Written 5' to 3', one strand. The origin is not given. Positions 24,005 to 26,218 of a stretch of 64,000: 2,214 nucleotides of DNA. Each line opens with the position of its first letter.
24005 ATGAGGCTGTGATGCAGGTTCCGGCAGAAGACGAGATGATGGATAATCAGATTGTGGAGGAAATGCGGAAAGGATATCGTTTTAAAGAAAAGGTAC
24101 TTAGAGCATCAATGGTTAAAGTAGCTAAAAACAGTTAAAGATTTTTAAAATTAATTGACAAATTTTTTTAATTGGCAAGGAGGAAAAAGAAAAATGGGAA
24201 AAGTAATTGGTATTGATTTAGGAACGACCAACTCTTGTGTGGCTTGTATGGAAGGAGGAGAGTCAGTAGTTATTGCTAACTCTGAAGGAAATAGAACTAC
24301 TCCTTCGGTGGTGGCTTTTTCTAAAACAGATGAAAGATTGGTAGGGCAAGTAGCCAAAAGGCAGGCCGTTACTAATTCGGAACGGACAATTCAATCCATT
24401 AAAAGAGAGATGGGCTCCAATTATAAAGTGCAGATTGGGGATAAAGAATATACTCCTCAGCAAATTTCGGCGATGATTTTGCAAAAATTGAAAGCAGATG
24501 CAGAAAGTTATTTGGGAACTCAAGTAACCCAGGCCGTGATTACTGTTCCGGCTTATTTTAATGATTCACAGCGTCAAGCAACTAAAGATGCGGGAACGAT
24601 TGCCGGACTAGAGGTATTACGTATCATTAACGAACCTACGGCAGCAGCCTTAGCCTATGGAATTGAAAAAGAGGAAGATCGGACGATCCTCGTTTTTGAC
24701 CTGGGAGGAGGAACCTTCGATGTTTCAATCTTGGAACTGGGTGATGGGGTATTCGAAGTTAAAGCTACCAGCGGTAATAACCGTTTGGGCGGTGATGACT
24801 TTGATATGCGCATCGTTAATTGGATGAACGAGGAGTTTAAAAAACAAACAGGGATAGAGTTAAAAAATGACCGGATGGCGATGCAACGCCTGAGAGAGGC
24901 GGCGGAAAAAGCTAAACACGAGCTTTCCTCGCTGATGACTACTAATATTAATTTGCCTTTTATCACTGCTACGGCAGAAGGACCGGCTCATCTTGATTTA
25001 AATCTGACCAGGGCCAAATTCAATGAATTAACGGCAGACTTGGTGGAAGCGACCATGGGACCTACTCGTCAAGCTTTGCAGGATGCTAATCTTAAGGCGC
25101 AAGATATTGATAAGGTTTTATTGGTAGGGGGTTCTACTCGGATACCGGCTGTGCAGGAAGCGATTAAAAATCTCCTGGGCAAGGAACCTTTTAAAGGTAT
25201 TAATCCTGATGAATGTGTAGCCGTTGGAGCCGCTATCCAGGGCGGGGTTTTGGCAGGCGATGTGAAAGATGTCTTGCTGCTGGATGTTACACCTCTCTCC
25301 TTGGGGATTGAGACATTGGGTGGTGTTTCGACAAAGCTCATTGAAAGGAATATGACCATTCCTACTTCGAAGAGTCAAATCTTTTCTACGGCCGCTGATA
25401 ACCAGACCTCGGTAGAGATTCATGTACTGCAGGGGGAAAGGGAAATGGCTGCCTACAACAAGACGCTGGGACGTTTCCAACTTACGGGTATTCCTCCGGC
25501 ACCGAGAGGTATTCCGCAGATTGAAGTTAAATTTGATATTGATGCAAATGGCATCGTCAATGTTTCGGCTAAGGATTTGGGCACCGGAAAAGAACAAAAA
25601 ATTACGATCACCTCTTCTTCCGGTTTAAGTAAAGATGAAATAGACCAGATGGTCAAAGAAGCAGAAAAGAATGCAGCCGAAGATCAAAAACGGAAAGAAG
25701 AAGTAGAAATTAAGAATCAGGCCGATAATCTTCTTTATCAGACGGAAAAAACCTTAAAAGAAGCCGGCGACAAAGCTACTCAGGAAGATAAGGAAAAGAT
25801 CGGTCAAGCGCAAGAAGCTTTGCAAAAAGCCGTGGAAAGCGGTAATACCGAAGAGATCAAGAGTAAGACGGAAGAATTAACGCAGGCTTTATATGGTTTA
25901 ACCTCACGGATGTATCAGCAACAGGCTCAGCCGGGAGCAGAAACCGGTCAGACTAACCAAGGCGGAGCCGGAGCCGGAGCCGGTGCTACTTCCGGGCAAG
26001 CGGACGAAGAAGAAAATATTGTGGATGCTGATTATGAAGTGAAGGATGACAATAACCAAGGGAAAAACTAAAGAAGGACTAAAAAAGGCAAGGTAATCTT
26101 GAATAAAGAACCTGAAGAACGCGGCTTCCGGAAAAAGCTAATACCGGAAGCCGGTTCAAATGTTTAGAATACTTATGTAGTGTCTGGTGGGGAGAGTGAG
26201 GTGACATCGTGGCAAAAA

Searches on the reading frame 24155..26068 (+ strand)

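Call 61: search_protein_families(library=pfam, proteins=[window:24155-26068:+], max_evalue=0.00001)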
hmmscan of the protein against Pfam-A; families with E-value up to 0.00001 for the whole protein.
window:24155-26068:+ (638 aa): 2 families
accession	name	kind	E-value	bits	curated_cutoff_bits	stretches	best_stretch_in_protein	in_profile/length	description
PF00012.26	HSP70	-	2.2e-257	855.6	20.6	2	91-588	100-599/599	Hsp70 protein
PF06723.19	MreB_Mbl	-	3.6e-23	82.4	27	1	17-360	3-316/327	MreB/Mbl protein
